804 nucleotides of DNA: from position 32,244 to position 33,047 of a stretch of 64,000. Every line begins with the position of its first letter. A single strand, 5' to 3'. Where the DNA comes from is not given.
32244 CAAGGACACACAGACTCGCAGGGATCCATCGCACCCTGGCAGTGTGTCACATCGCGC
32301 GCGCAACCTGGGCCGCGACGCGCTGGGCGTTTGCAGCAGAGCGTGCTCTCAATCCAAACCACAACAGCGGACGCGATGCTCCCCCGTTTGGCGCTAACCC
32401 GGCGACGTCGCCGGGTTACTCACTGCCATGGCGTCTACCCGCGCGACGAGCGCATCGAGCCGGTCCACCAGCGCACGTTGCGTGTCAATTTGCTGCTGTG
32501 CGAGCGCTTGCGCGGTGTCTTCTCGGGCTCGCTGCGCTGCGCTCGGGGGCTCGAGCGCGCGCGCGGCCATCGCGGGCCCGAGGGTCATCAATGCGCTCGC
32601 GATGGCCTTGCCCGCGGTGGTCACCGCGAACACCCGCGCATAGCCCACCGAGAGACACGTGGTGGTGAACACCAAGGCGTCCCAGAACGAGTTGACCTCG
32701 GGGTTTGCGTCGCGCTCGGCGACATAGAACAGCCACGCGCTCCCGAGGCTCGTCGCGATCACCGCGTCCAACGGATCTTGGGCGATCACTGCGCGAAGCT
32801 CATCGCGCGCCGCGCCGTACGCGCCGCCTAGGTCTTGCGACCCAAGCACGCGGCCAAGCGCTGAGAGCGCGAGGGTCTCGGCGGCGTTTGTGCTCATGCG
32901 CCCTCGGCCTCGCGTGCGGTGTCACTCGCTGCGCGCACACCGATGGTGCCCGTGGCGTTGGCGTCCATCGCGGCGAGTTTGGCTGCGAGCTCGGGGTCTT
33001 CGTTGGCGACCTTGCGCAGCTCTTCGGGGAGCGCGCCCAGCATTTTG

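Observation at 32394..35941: nfeD–flotillin operon carries a third gene for a minimal K+-channel-like P-loop protein with a non-canonical filter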

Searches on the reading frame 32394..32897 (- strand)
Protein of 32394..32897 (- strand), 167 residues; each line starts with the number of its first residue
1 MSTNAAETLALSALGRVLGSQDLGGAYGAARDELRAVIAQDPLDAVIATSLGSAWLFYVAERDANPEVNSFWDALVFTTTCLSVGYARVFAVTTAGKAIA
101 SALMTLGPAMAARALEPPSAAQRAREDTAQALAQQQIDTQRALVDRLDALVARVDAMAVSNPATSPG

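Call 3: search_protein_families(library=pfam, proteins=[window:32394-32897:-], max_evalue=1)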
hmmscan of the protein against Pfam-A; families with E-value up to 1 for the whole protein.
window:32394-32897:- (167 aa): 3 families
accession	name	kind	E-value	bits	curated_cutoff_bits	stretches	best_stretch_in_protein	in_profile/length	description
PF07885.22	Ion_trans_2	-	1.4e-07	31.7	22.5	1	50-111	6-66/79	Ion channel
PF12318.13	FAD-SLDH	-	0.15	12.7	24.2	0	34-80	95-142/163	Membrane bound FAD containing D-sorbitol dehydrogenase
PF13801.11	Metal_resist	-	0.42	11.2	29.2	1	20-45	61-86/125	Heavy-metal resistance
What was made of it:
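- On K+ channel superfamily pore domain (Pfam Ion_trans_2; KcsA-like 2TM): 31.7 bits against a cut-off of 22.5, E 1.4e-7 (call 3).
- Ion_trans_2 above the gathering score (call 3). Generic Ion_trans_2 membership (call 3).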

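Call 4: search_protein_families(library=ncbifam, proteins=[window:32394-32897:-], max_evalue=1)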
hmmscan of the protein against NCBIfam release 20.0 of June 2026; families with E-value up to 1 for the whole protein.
window:32394-32897:- (167 aa): 3 families
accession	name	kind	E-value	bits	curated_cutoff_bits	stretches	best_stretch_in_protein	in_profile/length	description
NF040645.1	K_channel_Meth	equivalog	2.7e-07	30.6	300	1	48-100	134-187/203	hyperpolarization-activated voltage-gated potassium channel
NF005894.0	PRK07857.1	equivalog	0.045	13.6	73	1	119-151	12-44/106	chorismate mutase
NF007199.0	PRK09620.1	equivalog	0.095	12.1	248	1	31-57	76-102/229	hypothetical protein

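Call 7: find_homologous_proteins(query=window:32394-32897:-, max_evalue=0.001)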
Query window:32394-32897:- (167 aa): 322 proteins with E <= 0.001 among 2444 candidates; the best 120 are listed.
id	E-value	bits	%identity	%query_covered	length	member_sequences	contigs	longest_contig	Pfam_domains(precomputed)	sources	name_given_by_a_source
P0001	2.4e-96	338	100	100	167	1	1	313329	PF07885.23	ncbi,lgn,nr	ncbi:MAG: ion channel [Deltaproteobacteria bacterium]|nr:ion channel [Deltaproteobacteria bacterium]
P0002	2.3e-57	211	70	92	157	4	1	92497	PF07885.23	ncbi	-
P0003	4.8e-54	201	67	93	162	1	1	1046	PF07885.23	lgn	-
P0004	8.1e-54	200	68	90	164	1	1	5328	PF07885.23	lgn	-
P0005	1.0e-53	200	66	90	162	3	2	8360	PF07885.23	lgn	-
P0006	6.1e-52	194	60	93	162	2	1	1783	PF07885.23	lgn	-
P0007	1.9e-51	192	62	93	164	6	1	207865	PF07885.23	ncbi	ncbi:MAG: ion channel [Polyangiales bacterium]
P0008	3.4e-51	191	62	93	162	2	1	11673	PF07885.23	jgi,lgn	jgi:hypothetical protein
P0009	5.5e-50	187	58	97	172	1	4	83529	PF07885.23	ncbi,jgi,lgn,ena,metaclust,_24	jgi:voltage-gated potassium channel|metaclust:\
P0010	1.9e-49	186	62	89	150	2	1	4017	PF07885.23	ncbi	-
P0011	3.6e-49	185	61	95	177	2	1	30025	PF07885.23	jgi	jgi:voltage-gated potassium channel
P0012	5.7e-49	184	61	93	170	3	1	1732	PF07885.23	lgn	-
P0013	3.8e-48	181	60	91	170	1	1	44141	PF07885.23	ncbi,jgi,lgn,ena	jgi:hypothetical protein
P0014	4.4e-48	181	60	92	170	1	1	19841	PF07885.23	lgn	-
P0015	1.5e-47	180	58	90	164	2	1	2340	PF07885.23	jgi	jgi:hypothetical protein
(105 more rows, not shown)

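Call 9: search_solved_structures(query=A1, max_evalue=0.01, show_alignments=4)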
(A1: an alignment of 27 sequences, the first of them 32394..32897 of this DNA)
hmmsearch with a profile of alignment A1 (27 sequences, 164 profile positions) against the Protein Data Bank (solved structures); distinct sequences matched with E-value up to 0.01: 85 (the best 60 are shown).
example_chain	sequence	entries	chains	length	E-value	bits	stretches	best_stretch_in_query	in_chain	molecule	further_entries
1orq_C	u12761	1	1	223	4.2e-09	39.3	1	47-111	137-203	potassium channel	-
2a0l_A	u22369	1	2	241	4.9e-09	39.1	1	47-111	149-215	Voltage-gated potassium channel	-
6uwm_A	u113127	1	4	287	6e-09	38.9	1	47-111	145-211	Voltage-gated potassium channel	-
3pjs_K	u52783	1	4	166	6.3e-08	35.5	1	50-160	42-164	Voltage-gated potassium channel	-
1f6g_A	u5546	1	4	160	1.3e-07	34.5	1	50-160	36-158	VOLTAGE-GATED POTASSIUM CHANNEL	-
9ixz_A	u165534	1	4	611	2e-07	33.9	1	57-121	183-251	Isoform 3 of Potassium voltage-gated channel subfamily KQT member 2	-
9ixy_A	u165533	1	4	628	2.1e-07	33.8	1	57-121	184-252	Isoform 3 of Potassium voltage-gated channel subfamily KQT member 2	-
9x5j_D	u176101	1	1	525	2.2e-07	33.8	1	57-122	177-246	Potassium voltage-gated channel subfamily KQT member 2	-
7cr0_A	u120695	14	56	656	2.3e-07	33.7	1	57-121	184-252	Potassium voltage-gated channel subfamily KQT member 2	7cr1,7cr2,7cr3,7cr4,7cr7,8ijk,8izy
8j02_A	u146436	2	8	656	2.3e-07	33.7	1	57-121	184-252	Potassium voltage-gated channel subfamily KQT member 2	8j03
3eff_K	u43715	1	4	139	2.7e-07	33.5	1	50-160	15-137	Voltage-gated potassium channel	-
24vi_B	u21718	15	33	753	2.9e-07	33.4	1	57-121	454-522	Green fluorescent protein,Potassium voltage-gated channel subfamily KQT member 2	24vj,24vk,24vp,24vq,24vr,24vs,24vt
22ay_A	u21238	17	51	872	3.8e-07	33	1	57-121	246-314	Potassium voltage-gated channel subfamily KQT member 2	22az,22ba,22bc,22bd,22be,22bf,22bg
24vl_B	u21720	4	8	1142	5.6e-07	32.5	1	57-121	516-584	Green fluorescent protein,Potassium voltage-gated channel subfamily KQT member 2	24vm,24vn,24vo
2p7t_C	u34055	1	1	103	7.1e-07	32.1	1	50-112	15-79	Voltage-gated potassium channel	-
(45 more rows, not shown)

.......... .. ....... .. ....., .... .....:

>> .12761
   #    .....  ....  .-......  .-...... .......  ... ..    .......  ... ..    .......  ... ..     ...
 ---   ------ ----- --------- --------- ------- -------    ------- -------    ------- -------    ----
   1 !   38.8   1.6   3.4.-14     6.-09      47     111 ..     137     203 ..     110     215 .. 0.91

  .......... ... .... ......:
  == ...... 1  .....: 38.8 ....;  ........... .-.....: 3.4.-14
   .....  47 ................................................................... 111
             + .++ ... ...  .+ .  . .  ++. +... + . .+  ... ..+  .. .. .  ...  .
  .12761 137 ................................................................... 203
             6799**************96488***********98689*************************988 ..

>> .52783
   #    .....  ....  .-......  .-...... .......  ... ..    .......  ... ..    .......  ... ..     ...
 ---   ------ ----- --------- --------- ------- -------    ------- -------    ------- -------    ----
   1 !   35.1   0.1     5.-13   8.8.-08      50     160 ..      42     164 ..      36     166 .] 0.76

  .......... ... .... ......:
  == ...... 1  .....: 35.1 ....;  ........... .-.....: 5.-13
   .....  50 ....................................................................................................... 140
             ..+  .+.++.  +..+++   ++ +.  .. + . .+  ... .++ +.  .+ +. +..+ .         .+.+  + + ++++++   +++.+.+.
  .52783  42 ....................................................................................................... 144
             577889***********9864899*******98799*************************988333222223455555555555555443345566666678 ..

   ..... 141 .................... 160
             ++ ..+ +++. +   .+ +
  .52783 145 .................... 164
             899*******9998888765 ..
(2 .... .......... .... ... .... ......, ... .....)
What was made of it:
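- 32418..32543 (-): C-terminal cytoplasmic helix (residues 119-160). The family profile aligns it with the C-terminal bundle helix of full-length KcsA (3pjs, 1f6g, 3eff) (call 9).
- Closest known: KcsA. Same: The family profile aligns over KcsA residues 36-158 (call 9).
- Family profile against KvAP/KcsA, E 4e-9 to 1e-7, including the KcsA C-terminal helix (call 9).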

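Call 10: find_related_loci(query=A1, collection=genome_contigs, flank=10000)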
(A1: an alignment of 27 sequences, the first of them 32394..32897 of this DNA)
Query A1 (167 aa) in genome_contigs; peptide patterns used: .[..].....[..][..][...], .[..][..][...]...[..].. (x = any residue, [..] = any of these).
80 stretches matched a pattern; 72 encode a relative of the query (tblastn E <= 1e-3); 72 distinct loci.
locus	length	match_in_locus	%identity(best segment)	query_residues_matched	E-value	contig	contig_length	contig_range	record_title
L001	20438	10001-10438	70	4-156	3e-59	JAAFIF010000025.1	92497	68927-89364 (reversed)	MAG: Myxococcales bacterium isolate bin23.maxbin.ball.042 WN_Myxococcales_1_scaffold_182, whole genome shotgun sequence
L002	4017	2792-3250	63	6-158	2e-58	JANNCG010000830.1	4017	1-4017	MAG: Myxococcales bacterium isolate OTE_78_metabat_205 OTE_78_k141_2833890, whole genome shotgun sequence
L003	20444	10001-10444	62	4-158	7e-56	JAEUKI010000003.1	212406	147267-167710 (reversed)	MAG: Myxococcales bacterium isolate new MAG-91 k141_3215651, whole genome shotgun sequence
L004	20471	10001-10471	62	1-156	3e-53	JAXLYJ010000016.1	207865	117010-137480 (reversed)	MAG: Polyangiales bacterium isolate STL-MYX10 C1.257.fa-16, whole genome shotgun sequence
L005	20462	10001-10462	58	4-164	2e-51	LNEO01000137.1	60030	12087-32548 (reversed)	MAG: Deltaproteobacteria bacterium Ga0077539 Ga0077539_1117.1, whole genome shotgun sequence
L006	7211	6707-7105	52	25-166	2e-40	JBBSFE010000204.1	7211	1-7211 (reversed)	MAG: Polyangiales bacterium isolate LS1_sbin.79 LS1_sbin.79_K_792599_L_7211_cov_16.0281, whole genome shotgun sequence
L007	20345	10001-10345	55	31-154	1e-39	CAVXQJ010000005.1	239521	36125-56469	MAG: uncultured delta proteobacterium isolate MFD01872.bin.2.281 genome assembly, contig: contig_128865, whole genome sh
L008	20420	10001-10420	51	9-156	2e-39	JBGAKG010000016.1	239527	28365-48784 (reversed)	MAG: Polyangiaceae bacterium isolate MAG_AAO_H125.35 AAOH125-35_opera_contig_249, whole genome shotgun sequence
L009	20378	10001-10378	50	19-154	3e-39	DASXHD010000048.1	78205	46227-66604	MAG TPA_asm: Polyangiaceae bacterium isolate SMAG_U5184 k141_2638947, whole genome shotgun sequence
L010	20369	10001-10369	49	23-154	3e-39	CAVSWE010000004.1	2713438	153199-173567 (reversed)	MAG: uncultured delta proteobacterium isolate MFD05705.bin.2.131 genome assembly, contig: contig_27161, whole genome sho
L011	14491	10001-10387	50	26-156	2e-38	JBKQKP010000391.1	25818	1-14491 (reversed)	MAG: Polyangiaceae bacterium isolate CRr1A1B1C__bin_81 CRr1A1B1C_000000409889, whole genome shotgun sequence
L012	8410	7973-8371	50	1-127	4e-38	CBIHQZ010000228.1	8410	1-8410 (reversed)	MAG TPA_asm: uncultured Myxococcales bacterium isolate SRR18156210_metabat2_47 genome assembly, contig: ERZ27336870.5357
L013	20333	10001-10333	56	34-151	1e-37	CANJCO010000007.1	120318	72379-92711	MAG: Myxococcales bacterium isolate RH-23may17-1049 genome assembly, contig: RH-23may17-C989, whole genome shotgun seque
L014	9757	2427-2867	53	7-152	3e-37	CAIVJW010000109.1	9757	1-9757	MAG: uncultured delta proteobacterium isolate KTt_bin-2109 genome assembly, contig: bin-2109:109/455, whole genome shotg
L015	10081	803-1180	52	28-156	7e-37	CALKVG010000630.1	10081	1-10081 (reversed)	MAG TPA_asm: uncultured Myxococcales bacterium isolate SRR5457059_bin.51_CONCOCT_v1.1_MAG genome assembly, contig: ERZ79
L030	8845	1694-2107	49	9-151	1e-32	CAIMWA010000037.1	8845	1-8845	MAG: uncultured delta proteobacterium isolate VK_bin-2715 genome assembly, contig: bin-2715:037/685, whole genome shotgu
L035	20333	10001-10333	55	10-116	1e-30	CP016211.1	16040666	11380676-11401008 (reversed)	Minicystis rosea strain DSM 24000 chromosome, complete genome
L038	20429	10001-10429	39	11-152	5e-29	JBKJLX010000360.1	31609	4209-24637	MAG: Polyangiaceae bacterium isolate ant_bin.300 k117_5836371, whole genome shotgun sequence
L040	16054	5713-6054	44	31-150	7e-28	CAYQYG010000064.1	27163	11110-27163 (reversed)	MAG TPA_asm: uncultured Polyangiaceae bacterium isolate binchicken_co16_22 genome assembly, contig: NODE_2973_length_271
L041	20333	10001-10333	42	26-151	1e-27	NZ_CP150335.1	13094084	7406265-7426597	Sorangium sp. So ce375 chromosome, complete genome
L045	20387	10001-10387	37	28-158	8e-25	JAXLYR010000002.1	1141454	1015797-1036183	MAG: Polyangiaceae bacterium isolate STL-MYX18 C3.57.fa-2, whole genome shotgun sequence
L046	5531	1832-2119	46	25-120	2e-24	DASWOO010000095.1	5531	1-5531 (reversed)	MAG TPA_asm: Kofleriaceae bacterium isolate SMAG_U3443 k141_2683044, whole genome shotgun sequence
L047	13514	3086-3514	35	9-158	1e-24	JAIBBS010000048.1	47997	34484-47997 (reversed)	MAG: Nannocystaceae bacterium isolate SSF46 NODE_13298_length_47997_cov_59.407792, whole genome shotgun sequence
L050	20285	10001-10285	45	24-118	6e-24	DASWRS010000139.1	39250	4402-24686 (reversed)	MAG TPA_asm: Kofleriaceae bacterium isolate SMAG_U3528 k141_826420, whole genome shotgun sequence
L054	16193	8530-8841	42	4-107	4e-22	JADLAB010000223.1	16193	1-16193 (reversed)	MAG: Polyangiaceae bacterium isolate SJ101 c_000000336576, whole genome shotgun sequence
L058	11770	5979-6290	41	4-107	1e-21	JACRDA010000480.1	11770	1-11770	MAG: Myxococcales bacterium isolate NC_groundwater_1660_Pr3_B-0.1um_73_17 SR-2_scaffold_141_3995967, whole genome shotgu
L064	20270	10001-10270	42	32-121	2e-17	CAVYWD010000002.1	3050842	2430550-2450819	MAG: uncultured delta proteobacterium isolate MFD01476.bin.1.33 genome assembly, contig: contig_48851, whole genome shot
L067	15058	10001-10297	39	20-113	4e-15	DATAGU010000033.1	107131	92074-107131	MAG TPA_asm: Polyangia bacterium isolate SMAG_U6837 k141_27510, whole genome shotgun sequence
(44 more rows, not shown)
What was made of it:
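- The genomic loci were retrieved with a peptide pattern that includes the filter motif, so filter conservation in those loci holds by construction (call 10).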

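Call 20: predict_structure(alignment_id=A1)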
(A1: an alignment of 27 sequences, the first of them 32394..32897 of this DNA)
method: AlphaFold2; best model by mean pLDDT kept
length: 167 residues; sequences in the alignment: 27
mean_pLDDT: 83.1   pTM: 0.54
mean pLDDT of the five models: 83.1, 82.1, 81.7, 80.8, 79.4
residues with pLDDT >= 90: 63; 70-90: 83; 50-70: 20; < 50: 1
segments of 3 or more residues with pLDDT < 50: none
pLDDT, mean of each block of 10 residues (from residue 1): 63 67 73 74 83 92 93 90 73 89 84 76 88 97 98 95 74
secondary structure, 60 per line:
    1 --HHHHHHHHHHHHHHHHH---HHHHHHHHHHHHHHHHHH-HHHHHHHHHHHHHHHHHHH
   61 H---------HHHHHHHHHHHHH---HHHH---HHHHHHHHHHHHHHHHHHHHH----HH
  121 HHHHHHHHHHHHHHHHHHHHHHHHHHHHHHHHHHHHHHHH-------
elements in order: H3-19 H23-40 H42-61 H71-83 H87-90 H94-114 H119-160
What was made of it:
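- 32715..32774 (-): TM1 (residues 42-61). AF2 helix 42-61 (call 20); aligned with KcsA/KvAP outer helix (call 9).
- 32418..32543 (-): AF2 helix with pLDDT 88-98 (call 20).
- On K+ channel superfamily pore domain (Pfam Ion_trans_2; KcsA-like 2TM): AF2 helices 42-61, 71-83 and 94-114, pLDDT 83 (call 20).
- AF2 model with pLDDT 83 and the expected helices (call 20). The TM helices are short, about 20 residues (call 20).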

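Call 23: fold_search(model_id=the predicted structure, library=pdb)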
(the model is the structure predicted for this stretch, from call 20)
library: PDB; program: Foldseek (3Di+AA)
matches with E <= 10: 730; with E <= 0.001: 0
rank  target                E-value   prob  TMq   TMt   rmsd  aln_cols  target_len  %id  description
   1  7byl_A                2.3e-03  1.00  0.41  0.22  17.6       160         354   22  Cryo-EM structure of human KCNQ4 (released 2020-12-02)
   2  1f6g_MODEL_1_A        2.5e-03  1.00  0.41  0.42  12.4       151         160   22  POTASSIUM CHANNEL (KCSA) FULL-LENGTH FOLD (released 2001-02-21)
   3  1k4c_C                3.8e-03  1.00  0.40  0.61   3.8        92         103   21  Potassium Channel KcsA-Fab complex in high concentration of K+ (released 2001-11-14)
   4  7cr0_A                3.8e-03  1.00  0.39  0.27  13.7       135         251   20  human KCNQ2 in apo state (released 2020-09-16)
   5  7cr1_A                3.8e-03  1.00  0.40  0.28  13.5       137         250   20  human KCNQ2 in complex with ztz240 (released 2020-09-16)
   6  7vnq_A                4.0e-03  1.00  0.39  0.20  16.2       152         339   22  Structure of human KCNQ4-ML213 complex in nanodisc (released 2021-12-01)
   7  7cr3_A                4.2e-03  1.00  0.41  0.23  18.4       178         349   17  human KCNQ2-CaM in apo state (released 2020-09-16)
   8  7f0j_B                5.0e-03  1.00  0.41  0.21   8.8       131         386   21  CryoEM structure of human Kv4.2 (released 2021-10-13)
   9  2p7t_C                5.3e-03  1.00  0.41  0.61   3.7        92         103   21  Crystal Structure of KcsA mutant (released 2007-10-09)
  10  9j38_A                5.3e-03  1.00  0.41  0.21  13.9       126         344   24  human KCNQ5-CaM in apo state (released 2025-04-16)
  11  7vnp_A                5.6e-03  1.00  0.46  0.27  14.8       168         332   19  Structure of human KCNQ4-ML213 complex with PIP2 (released 2021-12-01)
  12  7e84_A                6.3e-03  1.00  0.41  0.18   7.3       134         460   19  CryoEM structure of human Kv4.2-KChIP1 complex (released 2021-10-13)
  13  9l8w_A                6.3e-03  1.00  0.41  0.28  13.1       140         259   21  Human KCNQ2-CaM in complex with QO-58 (released 2026-01-21)
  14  7mdj_C                7.1e-03  1.00  0.41  0.63   3.6        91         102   21  The structure of KcsA in complex with a synthetic Fab (released 2022-02-16)
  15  9ixy_A                7.1e-03  1.00  0.41  0.22  13.4       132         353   21  Human KCNQ2-CaM-Ebio2 Complex in the Presence of PIP2 (released 2025-03-19)
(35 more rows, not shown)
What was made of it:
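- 32394..32897 (-): 167-aa 2TM pore-loop (K+-channel superfamily) protein. Pfam Ion_trans_2 31.7 bits (call 3); family profile against KvAP/KcsA E 4e-9 (call 9); AF2 pLDDT 83 (call 20); Foldseek top hits are all K+ channels (call 23).
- On K+ channel superfamily pore domain (Pfam Ion_trans_2; KcsA-like 2TM): Foldseek top hits are exclusively K+ channel pores (call 23).
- Closest known: KcsA. Same: Foldseek gives TM 0.61-0.68 to KcsA chains (call 23).
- All top Foldseek PDB hits are K+ channel pores; KcsA gives TM 0.61-0.68 and rmsd about 3.7 A over about 91 columns (call 23). The domain hit and predicted fold are significant (calls 3, 20, 23).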

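Call 32: search_protein_representatives(alignment_id=A1)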
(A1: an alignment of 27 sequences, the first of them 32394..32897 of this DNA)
Query: 27 sequences, 164 profile positions. Proteins with E-value up to 0.001 (for the whole library): 845; up to 1e-10: 214; up to 1e-30: 73. The best 150 are listed.
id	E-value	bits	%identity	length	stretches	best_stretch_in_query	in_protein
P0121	1.7e-60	219.6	-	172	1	9-161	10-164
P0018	3.2e-60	218.7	-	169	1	14-162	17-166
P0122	2.6e-55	202.7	-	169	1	7-160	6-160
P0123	6.1e-53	195.0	-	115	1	25-127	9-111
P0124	4.1e-52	192.3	-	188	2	9-128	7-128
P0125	9.9e-51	187.8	-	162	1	7-128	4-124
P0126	4.3e-50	185.7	-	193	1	5-159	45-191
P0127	6.6e-49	181.8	-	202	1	15-160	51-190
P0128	1.0e-48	181.2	-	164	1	9-160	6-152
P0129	6.7e-48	178.6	-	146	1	12-162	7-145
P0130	6.4e-47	175.4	-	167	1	11-162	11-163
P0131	7.8e-47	175.1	-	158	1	28-161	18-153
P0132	1.1e-46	174.7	-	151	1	14-162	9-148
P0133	2.0e-46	173.8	-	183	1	27-160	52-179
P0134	9.0e-46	171.7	-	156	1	9-160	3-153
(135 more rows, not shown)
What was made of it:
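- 322 homologues in the word-indexed search and 214 representative clusters at E<=1e-10 (calls 7, 32).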

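Call 34: search_protein_families(library=padloc, proteins=[window:32394-32897:-], max_evalue=0.01)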
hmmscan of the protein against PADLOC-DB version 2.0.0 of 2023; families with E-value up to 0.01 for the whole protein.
window:32394-32897:- (167 aa): 0 families
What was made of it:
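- Tried and rejected: PADLOC gave no defence-system match (call 34).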

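Call 51: search_protein_families(library=pfam, proteins=[L054:7128-8450:+, L035:6897-7610:+, L035:7813-9879:+, L035:10001-10333:+], max_evalue=0.001)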
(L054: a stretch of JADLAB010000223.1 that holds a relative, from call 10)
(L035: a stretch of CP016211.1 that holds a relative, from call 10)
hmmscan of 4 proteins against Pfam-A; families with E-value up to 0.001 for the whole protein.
L054:7128-8450:+ (440 aa): 1 family
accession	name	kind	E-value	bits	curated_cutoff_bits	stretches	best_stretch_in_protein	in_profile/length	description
PF00155.27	Aminotran_1_2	-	2.7e-40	139.1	19.7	1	51-430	2-360/361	Aminotransferase class I and II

L035:6897-7610:+ (238 aa): 2 families
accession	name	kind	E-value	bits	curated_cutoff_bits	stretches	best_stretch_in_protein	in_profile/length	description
PF21001.2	YqiJ_N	-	2.2e-10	41.2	23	1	12-131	1-100/116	Inner membrane protein YqiJ, N-terminal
PF22807.2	TrAA12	-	0.00058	18.7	30.9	1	39-86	381-428/463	TrAA12-like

L035:7813-9879:+ (689 aa): 1 family
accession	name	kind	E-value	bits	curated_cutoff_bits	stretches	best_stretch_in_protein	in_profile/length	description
PF15975.10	Flot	-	1.5e-21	77.2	27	1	525-643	1-119/124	Flotillin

L035:10001-10333:+ (111 aa): 1 family
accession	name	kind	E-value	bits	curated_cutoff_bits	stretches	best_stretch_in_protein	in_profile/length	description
PF07885.22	Ion_trans_2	-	4.3e-09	36.6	22.5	1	45-105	6-65/79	Ion channel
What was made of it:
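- On K+ channel superfamily pore domain (Pfam Ion_trans_2; KcsA-like 2TM): The Minicystis rosea orthologue scores 36.6 bits (call 51).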
